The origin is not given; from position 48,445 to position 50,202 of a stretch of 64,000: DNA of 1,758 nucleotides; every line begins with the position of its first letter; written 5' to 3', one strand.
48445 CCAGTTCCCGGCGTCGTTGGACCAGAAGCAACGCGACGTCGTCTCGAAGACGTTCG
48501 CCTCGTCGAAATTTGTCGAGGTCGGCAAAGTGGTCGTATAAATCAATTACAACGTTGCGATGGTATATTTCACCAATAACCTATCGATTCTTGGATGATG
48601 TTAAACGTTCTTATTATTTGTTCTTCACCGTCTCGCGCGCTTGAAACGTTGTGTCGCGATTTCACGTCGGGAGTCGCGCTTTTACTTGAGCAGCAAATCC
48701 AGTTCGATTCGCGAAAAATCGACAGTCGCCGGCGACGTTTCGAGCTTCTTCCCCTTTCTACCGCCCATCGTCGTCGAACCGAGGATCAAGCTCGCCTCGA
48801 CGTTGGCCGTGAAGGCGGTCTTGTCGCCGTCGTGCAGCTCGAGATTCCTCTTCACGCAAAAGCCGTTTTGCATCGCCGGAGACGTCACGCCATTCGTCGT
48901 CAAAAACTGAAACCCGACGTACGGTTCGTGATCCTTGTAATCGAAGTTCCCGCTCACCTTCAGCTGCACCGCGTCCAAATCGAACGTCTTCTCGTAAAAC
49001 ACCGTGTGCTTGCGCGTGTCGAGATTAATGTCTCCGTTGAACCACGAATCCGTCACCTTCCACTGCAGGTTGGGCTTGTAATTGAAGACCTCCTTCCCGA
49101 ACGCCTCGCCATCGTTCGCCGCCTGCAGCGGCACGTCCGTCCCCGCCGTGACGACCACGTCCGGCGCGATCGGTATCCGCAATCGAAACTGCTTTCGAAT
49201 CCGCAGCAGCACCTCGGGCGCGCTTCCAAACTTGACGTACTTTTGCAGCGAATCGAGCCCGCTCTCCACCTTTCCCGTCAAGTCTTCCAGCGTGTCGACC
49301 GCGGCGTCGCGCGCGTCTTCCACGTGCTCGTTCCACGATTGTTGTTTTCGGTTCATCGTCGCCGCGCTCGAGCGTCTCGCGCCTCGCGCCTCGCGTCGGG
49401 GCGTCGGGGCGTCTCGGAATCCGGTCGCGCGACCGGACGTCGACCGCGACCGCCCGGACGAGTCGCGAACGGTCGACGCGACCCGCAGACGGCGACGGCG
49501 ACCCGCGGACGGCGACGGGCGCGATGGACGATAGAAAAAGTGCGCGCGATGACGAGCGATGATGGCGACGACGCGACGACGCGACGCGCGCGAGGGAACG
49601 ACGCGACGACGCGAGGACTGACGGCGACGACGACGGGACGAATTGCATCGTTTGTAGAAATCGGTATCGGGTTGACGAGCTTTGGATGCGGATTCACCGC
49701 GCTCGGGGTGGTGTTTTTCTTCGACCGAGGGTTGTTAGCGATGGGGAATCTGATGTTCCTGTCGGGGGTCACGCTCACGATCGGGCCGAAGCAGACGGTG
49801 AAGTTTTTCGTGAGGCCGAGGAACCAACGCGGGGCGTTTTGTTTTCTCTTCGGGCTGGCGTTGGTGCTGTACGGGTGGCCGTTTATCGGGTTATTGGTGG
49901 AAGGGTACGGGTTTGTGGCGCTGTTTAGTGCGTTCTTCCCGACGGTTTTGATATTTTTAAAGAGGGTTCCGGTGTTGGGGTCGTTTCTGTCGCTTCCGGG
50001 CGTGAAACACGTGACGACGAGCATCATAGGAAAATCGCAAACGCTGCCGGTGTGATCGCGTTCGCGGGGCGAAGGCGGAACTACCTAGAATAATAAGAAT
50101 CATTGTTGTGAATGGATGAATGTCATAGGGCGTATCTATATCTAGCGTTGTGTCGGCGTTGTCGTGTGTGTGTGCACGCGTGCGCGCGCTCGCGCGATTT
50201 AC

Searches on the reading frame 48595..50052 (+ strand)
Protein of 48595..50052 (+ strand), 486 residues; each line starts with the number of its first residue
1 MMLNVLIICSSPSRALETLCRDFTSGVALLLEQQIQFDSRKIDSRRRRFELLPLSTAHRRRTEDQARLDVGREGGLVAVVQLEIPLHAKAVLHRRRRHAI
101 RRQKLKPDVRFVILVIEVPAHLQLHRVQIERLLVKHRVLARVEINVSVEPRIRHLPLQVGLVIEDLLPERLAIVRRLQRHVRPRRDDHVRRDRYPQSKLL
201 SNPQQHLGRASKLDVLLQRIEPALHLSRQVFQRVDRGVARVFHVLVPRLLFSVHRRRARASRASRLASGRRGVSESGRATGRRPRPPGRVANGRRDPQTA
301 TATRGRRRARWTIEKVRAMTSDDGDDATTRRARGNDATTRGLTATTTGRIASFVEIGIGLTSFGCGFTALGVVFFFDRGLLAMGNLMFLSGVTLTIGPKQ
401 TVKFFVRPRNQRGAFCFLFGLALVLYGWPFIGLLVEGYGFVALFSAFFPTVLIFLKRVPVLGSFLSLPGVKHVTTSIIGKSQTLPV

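Call 53: search_protein_families(library=pfam, proteins=[window:48595-50052:+], max_evalue=0.001)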
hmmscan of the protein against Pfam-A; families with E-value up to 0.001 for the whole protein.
window:48595-50052:+ (486 aa): 1 family
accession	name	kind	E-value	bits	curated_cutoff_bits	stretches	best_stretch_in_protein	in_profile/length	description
PF04178.18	Got1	-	9.9e-13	49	24.6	1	361-459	2-110/110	Got1/Sft2-like family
